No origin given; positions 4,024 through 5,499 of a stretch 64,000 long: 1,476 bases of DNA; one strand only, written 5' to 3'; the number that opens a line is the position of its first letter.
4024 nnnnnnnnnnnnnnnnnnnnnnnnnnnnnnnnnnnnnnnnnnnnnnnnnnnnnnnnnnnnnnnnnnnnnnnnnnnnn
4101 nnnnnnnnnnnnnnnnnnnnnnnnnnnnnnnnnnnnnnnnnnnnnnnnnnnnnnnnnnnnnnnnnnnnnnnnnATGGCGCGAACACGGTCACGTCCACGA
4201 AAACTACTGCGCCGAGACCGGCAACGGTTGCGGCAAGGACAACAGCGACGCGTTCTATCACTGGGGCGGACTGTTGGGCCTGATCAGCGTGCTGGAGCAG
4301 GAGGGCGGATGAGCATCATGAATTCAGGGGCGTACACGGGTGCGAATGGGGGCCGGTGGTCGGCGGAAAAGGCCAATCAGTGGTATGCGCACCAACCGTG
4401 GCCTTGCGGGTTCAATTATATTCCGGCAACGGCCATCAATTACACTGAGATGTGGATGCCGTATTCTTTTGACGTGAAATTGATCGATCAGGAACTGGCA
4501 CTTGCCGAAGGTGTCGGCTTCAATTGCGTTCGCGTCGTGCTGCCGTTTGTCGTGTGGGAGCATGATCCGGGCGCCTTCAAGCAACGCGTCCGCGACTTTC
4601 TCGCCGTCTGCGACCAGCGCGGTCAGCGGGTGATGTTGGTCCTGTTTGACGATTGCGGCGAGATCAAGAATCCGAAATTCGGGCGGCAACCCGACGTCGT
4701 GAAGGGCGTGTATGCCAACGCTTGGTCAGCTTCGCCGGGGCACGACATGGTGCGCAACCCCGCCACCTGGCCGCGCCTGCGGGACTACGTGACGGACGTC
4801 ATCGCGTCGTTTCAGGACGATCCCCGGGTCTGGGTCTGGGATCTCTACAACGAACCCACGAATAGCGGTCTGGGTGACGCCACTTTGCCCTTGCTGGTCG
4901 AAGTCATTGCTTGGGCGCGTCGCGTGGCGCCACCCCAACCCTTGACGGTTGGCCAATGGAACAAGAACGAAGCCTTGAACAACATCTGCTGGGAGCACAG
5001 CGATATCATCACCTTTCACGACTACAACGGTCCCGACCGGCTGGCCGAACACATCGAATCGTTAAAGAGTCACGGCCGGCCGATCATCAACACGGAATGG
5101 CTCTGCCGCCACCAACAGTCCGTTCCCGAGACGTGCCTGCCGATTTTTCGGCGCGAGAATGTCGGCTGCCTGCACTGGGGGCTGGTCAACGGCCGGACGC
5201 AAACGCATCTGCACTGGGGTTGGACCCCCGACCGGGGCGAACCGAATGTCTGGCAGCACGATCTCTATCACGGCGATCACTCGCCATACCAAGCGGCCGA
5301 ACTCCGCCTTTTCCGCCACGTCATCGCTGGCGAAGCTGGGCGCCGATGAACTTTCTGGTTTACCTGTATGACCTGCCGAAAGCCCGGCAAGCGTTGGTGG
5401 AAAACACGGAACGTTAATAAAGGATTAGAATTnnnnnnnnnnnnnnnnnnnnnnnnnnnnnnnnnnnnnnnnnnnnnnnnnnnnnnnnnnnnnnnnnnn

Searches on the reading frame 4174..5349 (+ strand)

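Call 8: search_protein_families(library=pfam, proteins=[window:4174-5349:+], max_evalue=0.001)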
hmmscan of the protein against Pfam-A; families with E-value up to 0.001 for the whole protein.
window:4174-5349:+ (391 aa): 2 families
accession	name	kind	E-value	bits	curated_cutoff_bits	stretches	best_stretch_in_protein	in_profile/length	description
PF00150.24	Cellulase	-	5.2e-11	43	23.5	1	106-336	25-267/272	Cellulase (glycosyl hydrolase family 5)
PF02836.23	Glyco_hydro_2_C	-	0.00042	20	21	1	191-310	99-211/302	Glycosyl hydrolases family 2, TIM barrel domain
